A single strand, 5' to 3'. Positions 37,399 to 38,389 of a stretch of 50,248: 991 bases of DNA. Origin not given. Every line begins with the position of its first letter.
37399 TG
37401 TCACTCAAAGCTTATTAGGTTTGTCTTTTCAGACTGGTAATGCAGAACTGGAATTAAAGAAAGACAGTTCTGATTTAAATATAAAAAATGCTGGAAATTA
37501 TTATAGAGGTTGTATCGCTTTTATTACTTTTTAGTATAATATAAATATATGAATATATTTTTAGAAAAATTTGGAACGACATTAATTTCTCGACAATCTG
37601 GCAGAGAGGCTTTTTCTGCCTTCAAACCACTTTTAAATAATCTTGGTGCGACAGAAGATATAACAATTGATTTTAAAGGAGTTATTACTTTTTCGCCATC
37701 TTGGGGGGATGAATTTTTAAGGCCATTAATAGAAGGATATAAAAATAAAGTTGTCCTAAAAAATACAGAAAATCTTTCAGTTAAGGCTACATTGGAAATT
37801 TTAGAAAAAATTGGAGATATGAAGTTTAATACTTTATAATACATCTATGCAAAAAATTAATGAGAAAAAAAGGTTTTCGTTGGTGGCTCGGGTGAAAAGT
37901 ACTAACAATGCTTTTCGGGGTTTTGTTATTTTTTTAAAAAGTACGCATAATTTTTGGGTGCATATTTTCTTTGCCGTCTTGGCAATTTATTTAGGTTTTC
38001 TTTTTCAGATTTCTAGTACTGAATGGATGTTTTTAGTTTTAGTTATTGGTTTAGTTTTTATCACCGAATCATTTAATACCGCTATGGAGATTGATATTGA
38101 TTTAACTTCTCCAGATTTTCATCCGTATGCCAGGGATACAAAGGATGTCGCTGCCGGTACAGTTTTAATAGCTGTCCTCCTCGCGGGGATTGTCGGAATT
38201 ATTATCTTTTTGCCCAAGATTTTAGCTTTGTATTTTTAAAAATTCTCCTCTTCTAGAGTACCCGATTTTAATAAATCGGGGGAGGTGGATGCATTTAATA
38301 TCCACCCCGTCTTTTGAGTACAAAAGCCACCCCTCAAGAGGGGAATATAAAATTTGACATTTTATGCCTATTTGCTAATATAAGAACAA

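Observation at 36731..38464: S10 operon split between rplB and rpsS by a MerR-GHKL ATPase / STAS-like (DUF4325) pair plus dgkA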

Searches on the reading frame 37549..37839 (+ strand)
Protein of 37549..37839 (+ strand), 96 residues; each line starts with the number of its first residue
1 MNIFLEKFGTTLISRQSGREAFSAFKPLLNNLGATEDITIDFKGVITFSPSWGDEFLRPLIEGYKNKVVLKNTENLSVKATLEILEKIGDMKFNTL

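Call 3: search_protein_families(library=pfam, proteins=[window:37549-37839:+], max_evalue=1)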
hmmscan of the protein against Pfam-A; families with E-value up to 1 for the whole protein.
window:37549-37839:+ (96 aa): 1 family
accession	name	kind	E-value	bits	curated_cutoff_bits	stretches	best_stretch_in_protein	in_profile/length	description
PF14213.11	DUF4325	-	0.00059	19.9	23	1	29-75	10-61/64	STAS-like domain of unknown function (DUF4325)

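Call 4: search_protein_families(library=ncbifam, proteins=[window:37549-37839:+], max_evalue=1)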
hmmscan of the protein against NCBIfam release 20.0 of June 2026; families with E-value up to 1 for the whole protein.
window:37549-37839:+ (96 aa): 1 family
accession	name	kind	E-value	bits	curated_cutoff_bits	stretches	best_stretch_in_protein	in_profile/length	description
TIGR04182.1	glyco_TIGR04182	equivalog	0.034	13.5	325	1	14-94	53-130/293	S-layer glycoprotein N-glycosyltransferase AglJ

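Call 5: search_protein_families(library=padloc, proteins=[window:37549-37839:+], max_evalue=1)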
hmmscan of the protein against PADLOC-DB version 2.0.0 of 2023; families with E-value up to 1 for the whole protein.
window:37549-37839:+ (96 aa): 0 families

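Call 18: find_homologous_proteins(query=window:37549-37839:+)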
Query window:37549-37839:+ (96 aa): 811 proteins with E <= 0.001 among 813 candidates; the best 120 are listed.
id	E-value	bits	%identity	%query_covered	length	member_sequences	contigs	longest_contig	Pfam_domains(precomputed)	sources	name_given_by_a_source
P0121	2.0e-55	202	100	100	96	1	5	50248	-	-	-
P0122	9.8e-50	184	91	100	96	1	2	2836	PF14213.12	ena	-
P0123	2.3e-44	167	84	98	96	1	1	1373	-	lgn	-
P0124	5.6e-44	166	81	98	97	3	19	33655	-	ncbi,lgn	-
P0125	6.2e-44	165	82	98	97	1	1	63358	-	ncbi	ncbi:MAG: DUF4325 domain-containing protein [bacterium]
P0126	1.2e-43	165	83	100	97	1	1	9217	PF14213.12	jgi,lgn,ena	-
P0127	1.4e-43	164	81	98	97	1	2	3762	PF14213.12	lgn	-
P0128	2.6e-43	163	82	98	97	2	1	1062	-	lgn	-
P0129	5.3e-43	162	81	98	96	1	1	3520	-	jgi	-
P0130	1.4e-42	161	80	100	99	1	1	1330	PF14213.12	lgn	-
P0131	3.0e-39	150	75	100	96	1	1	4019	-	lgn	-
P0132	1.6e-37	145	76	97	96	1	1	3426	-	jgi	jgi:hypothetical protein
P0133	1.7e-36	142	73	97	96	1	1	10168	PF14213.12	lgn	-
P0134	2.5e-36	141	71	100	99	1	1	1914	PF14213.12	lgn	-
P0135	7.3e-35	136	71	97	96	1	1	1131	PF14213.12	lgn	-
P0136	9.5e-35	136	71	97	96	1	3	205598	PF14213.12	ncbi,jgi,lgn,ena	-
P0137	1.1e-34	136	69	97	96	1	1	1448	PF14213.12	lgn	-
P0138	1.3e-34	136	70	97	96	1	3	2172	PF14213.12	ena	-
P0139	1.4e-34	136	67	97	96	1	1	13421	PF14213.12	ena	-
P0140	1.6e-34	135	70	97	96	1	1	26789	PF14213.12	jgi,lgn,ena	-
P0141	1.9e-34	135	69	97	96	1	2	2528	PF14213.12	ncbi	-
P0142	2.0e-34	135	69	97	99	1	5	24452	PF14213.12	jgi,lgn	-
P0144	2.1e-34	135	69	97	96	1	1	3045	PF14213.12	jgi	-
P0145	2.4e-34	135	70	98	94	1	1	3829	PF14213.12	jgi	jgi:hypothetical protein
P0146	2.5e-34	135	69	97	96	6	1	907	PF14213.12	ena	-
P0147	2.7e-34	135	70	97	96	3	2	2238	PF14213.12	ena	-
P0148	2.7e-34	135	71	98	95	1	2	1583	PF14213.12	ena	-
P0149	3.5e-34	134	69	97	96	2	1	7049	PF14213.12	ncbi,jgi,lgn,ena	-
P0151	5.4e-34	134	68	97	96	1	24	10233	PF14213.12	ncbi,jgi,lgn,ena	jgi:hypothetical protein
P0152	8.3e-34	133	68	98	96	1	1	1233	PF14213.12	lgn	-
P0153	9.0e-34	133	67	97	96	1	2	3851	PF14213.12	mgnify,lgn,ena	mgnify:CR=1 FL=1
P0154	9.5e-34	133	68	97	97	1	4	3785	PF14213.12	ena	-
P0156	2.0e-33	132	68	100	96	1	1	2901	PF14213.12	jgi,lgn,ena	-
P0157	2.3e-33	132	66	99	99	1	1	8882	PF14213.12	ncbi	-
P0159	2.5e-33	131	68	97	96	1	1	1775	PF14213.12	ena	-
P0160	2.6e-33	131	64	100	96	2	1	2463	PF14213.12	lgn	-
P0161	2.7e-33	131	67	97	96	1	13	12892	PF14213.12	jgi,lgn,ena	-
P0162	3.0e-33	131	69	100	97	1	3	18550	PF14213.12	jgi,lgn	-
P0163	4.5e-33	131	68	97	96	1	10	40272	PF14213.12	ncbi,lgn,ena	ncbi:MAG: DUF4325 domain-containing protein [Patescibacteria group bacterium]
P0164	5.4e-33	130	69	97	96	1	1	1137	PF14213.12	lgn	-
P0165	1.1e-32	129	65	97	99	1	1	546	PF14213.12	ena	-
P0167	1.3e-32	129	68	98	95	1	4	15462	PF14213.12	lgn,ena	-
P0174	3.9e-32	128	68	97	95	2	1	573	PF14213.12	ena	-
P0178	4.5e-32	127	65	98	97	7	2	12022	PF14213.12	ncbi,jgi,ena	ncbi:MAG: DUF4325 domain-containing protein [Candidatus Moraniibacteriota bacterium]|jgi:hypothetica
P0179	5.0e-32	127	65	100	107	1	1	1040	PF14213.12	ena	-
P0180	5.2e-32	127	63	97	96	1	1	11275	PF14213.12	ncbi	ncbi:MAG: DUF4325 domain-containing protein [bacterium]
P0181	6.3e-32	127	66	97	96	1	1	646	PF14213.12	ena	-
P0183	7.5e-32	127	66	97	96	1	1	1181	PF14213.12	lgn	-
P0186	8.2e-32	127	64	98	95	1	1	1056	PF14213.12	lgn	-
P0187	8.3e-32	127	73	90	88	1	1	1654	PF14213.12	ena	-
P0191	1.1e-31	126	65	97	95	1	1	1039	PF14213.12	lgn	-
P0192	1.2e-31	126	68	97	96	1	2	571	PF14213.12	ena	-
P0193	1.2e-31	126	65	98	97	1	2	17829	PF14213.12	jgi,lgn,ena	jgi:hypothetical protein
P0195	1.4e-31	126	65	97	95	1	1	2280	PF14213.12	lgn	-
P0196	1.4e-31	126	65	97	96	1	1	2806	PF14213.12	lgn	-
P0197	1.7e-31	126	66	100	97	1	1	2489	PF14213.12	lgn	-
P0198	1.9e-31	125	66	97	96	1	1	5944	PF14213.12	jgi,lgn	jgi:hypothetical protein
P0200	2.2e-31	125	61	99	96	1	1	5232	PF14213.12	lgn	-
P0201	2.4e-31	125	66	97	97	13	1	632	PF14213.12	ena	-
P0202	2.4e-31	125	66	97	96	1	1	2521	PF14213.12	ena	-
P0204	2.7e-31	125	66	100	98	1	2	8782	PF14213.12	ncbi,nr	ncbi:DUF4325 domain-containing protein [Candidatus Parcubacteria bacterium]|nr:DUF4325 domain-contai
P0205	2.8e-31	125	66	97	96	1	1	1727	PF14213.12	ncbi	-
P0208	3.4e-31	125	63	100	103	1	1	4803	PF14213.12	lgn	-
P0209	3.8e-31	125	64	98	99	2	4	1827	PF14213.12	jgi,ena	-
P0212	4.3e-31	124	67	97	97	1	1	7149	PF14213.12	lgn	-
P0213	4.5e-31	124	62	98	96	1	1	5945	PF14213.12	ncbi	ncbi:MAG: DUF4325 domain-containing protein [bacterium]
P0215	4.9e-31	124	73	89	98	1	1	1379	PF14213.12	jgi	jgi:lysophospholipid acyltransferase (LPLAT)-like uncharacterized protein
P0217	5.2e-31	124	66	97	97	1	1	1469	PF14213.12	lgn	-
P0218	5.3e-31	124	65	100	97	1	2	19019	PF14213.12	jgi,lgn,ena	-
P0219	5.4e-31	124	66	100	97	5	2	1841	PF14213.12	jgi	-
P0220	5.5e-31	124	63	97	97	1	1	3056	PF14213.12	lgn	-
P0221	5.5e-31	124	65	97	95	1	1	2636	PF14213.12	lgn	-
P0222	6.6e-31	124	65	98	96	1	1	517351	PF14213.12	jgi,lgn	jgi:hypothetical protein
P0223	6.6e-31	124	66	97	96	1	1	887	PF14213.12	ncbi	-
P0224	7.1e-31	124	64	98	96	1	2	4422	PF14213.12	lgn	-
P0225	7.2e-31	124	65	100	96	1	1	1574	PF14213.12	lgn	-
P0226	7.4e-31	124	64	98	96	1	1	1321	PF14213.12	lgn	-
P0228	8.7e-31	123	65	97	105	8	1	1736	PF14213.12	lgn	-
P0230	9.2e-31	123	66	97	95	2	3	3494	PF14213.12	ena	-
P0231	9.3e-31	123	66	98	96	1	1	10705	PF14213.12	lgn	-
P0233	9.8e-31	123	65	97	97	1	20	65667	PF14213.12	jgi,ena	-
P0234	9.9e-31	123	63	98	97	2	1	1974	PF14213.12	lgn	-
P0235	1.0e-30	123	66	97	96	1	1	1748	PF14213.12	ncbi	-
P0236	1.1e-30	123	63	97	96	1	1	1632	PF14213.12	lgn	-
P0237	1.1e-30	123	65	97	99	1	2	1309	PF14213.12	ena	-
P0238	1.1e-30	123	61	97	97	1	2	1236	PF14213.12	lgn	-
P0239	1.2e-30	123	65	98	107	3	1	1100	PF14213.12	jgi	-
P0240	1.2e-30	123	65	98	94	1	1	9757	PF14213.12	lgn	-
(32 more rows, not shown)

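Call 36: predict_structure(alignment_id=A2)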
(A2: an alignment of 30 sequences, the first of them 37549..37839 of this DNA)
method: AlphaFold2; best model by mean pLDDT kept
length: 96 residues; sequences in the alignment: 30
mean_pLDDT: 93.7   pTM: 0.83
mean pLDDT of the five models: 93.7, 93.5, 89.9, 89.8, 88.3
residues with pLDDT >= 90: 82; 70-90: 14; 50-70: 0; < 50: 0
segments of 3 or more residues with pLDDT < 50: none
pLDDT, mean of each block of 10 residues (from residue 1): 93 96 92 91 97 95 92 96 93 89
secondary structure, 60 per line:
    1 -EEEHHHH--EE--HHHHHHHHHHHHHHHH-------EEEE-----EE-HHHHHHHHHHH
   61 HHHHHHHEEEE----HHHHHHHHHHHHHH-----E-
elements in order: E2-4 H5-8 H15-30 E38-41 H50-67 E68-71 H76-89

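Call 40: fold_search(model_id=the predicted structure, library=pdb)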
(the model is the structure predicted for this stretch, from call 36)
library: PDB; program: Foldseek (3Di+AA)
matches with E <= 10: 602; with E <= 0.001: 0
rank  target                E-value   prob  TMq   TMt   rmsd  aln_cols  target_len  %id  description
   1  6jhk_B                4.9e-02  0.96  0.58  0.50   3.7        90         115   20  Crystal Structure of Bacillus subtilis RsbS (released 2019-09-11)
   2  2vy9_A                7.7e-02  0.98  0.64  0.55   3.4       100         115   12  Molecular architecture of the stressosome, a signal integration and transduction hub (released 2008-10-14)
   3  7b0u_0                8.8e-02  0.97  0.62  0.25   3.0        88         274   11  Stressosome complex from Listeria innocua (released 2021-12-01)
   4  6jhk_A                1.2e-01  0.97  0.65  0.55   2.7        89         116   20  Crystal Structure of Bacillus subtilis RsbS (released 2019-09-11)
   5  1dvj_B                3.1e-01  0.33  0.37  0.21   6.2        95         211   10  CRYSTAL STRUCTURE OF OROTIDINE MONOPHOSPHATE DECARBOXYLASE COMPLEXED WITH 6-AZAUMP (released 2000-04-05)
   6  7jmk_D                3.5e-01  0.35  0.44  0.16   4.5        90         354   16  GTP-specific succinyl-CoA synthetase complexed with Mg-GDP in space group P32 (released 2021-03-10)
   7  8tnx_A                3.7e-01  0.60  0.54  0.12   4.9        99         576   15  Substrate Binding Plasticity Revealed by Cryo-EM Structures of SLC26A2 (released 2024-05-22)
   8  3ztb_A                4.0e-01  0.63  0.53  0.46   4.1        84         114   15  The bacterial stressosome: a modular system that has been adapted to control secondary messenger signaling (released 2012-02-22)
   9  4hyl_A                4.2e-01  0.77  0.60  0.52   3.1        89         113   18  The crystal structure of an anti-sigma-factor antagonist from Haliangium ochraceum DSM 14365 (released 2012-11-28)
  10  3llf_A                4.2e-01  0.33  0.37  0.20   5.7        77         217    9  Crystal structure of the mutant S127P of orotidine 5'-monophosphate decarboxylase from Methanobacterium thermoautotrop (released 2010-06-16)
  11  3ztb_B                4.5e-01  0.63  0.57  0.50   4.3       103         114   14  The bacterial stressosome: a modular system that has been adapted to control secondary messenger signaling (released 2012-02-22)
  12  5gk6_B                4.5e-01  0.51  0.53  0.20   4.4       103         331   14  Structure of E.Coli fructose 1,6-bisphosphate aldolase, Citrate bound form (released 2017-07-05)
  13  7lhv_A                4.5e-01  0.47  0.52  0.12   6.0       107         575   13  Structure of Arabidopsis thaliana sulfate transporter AtSULTR4;1 (released 2021-08-11)
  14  3dip_A                4.8e-01  0.66  0.60  0.20   3.9       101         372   10  Crystal structure of an enolase protein from the environmental genome shotgun sequencing of the Sargasso Sea (released 2008-07-29)
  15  1vc1_A                5.2e-01  0.80  0.64  0.56   4.3       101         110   14  Crystal structure of the TM1442 protein from Thermotoga maritima, a homolog of the Bacillus subtilis general stress re (released 2004-09-28)
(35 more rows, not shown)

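Call 74: search_protein_families(library=phrogs, proteins=[window:37549-37839:+], max_evalue=0.1)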
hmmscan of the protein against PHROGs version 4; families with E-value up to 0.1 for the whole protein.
window:37549-37839:+ (96 aa): 1 family
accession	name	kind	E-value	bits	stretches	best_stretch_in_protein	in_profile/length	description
phrog_5816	-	unknown function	0.00076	19.3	1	24-89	365-432/441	-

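Call 99: search_solved_structures(query=A2, max_evalue=10, show_alignments=3)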
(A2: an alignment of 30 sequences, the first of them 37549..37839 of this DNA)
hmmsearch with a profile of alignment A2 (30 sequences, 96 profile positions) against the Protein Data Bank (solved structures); distinct sequences matched with E-value up to 10: 2.
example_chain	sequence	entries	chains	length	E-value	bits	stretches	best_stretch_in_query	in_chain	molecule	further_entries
6t58_A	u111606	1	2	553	0.76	12.9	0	22-64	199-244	Cellular tumor antigen p53,Protein S100-A4,Protein S100-A4,Annexin A2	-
9z7o_A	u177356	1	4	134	0.85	12.8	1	3-74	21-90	Escherichia VapS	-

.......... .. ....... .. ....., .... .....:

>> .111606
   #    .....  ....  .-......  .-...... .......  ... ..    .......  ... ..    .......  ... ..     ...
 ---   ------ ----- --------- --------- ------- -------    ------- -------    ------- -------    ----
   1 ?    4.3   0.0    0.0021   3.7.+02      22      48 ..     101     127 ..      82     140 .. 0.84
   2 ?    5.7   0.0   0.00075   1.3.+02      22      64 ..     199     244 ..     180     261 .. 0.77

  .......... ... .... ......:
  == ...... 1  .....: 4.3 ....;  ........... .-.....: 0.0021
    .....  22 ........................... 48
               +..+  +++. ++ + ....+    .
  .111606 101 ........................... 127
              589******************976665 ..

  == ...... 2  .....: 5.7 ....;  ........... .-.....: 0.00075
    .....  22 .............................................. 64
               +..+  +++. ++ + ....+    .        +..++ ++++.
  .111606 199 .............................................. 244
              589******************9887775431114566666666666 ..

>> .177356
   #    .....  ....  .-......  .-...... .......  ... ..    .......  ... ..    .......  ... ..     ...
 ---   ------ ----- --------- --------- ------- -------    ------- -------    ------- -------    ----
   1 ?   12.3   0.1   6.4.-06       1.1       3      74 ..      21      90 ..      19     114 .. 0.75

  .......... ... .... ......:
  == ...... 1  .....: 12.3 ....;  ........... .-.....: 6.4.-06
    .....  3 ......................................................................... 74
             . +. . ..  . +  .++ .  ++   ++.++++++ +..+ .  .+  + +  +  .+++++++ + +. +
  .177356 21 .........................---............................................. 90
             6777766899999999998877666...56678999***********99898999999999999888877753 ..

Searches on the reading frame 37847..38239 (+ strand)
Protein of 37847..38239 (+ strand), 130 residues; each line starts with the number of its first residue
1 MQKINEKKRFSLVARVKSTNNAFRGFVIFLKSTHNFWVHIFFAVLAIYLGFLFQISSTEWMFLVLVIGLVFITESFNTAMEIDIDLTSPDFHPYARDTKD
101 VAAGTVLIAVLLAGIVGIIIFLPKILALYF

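Call 3: search_protein_families(library=pfam, proteins=[window:37847-38239:+], max_evalue=1)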
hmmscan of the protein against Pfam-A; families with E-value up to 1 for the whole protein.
window:37847-38239:+ (130 aa): 3 families
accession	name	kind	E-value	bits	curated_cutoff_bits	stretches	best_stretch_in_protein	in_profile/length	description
PF01219.24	DAGK_prokar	-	2e-31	108.3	22.3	1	21-121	2-102/102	Prokaryotic diacylglycerol kinase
PF15198.11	Dexa_ind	-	0.0064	17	27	1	33-99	21-81/90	Dexamethasone-induced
PF11127.14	YgaP-like_TM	-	0.029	14.9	25.3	1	38-76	12-48/66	Inner membrane protein YgaP-like, transmembrane domain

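Call 4: search_protein_families(library=ncbifam, proteins=[window:37847-38239:+], max_evalue=1)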
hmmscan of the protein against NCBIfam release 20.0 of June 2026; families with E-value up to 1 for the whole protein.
window:37847-38239:+ (130 aa): 0 families

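Call 5: search_protein_families(library=padloc, proteins=[window:37847-38239:+], max_evalue=1)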
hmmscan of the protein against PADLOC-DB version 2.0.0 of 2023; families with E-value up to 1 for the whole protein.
window:37847-38239:+ (130 aa): 0 families
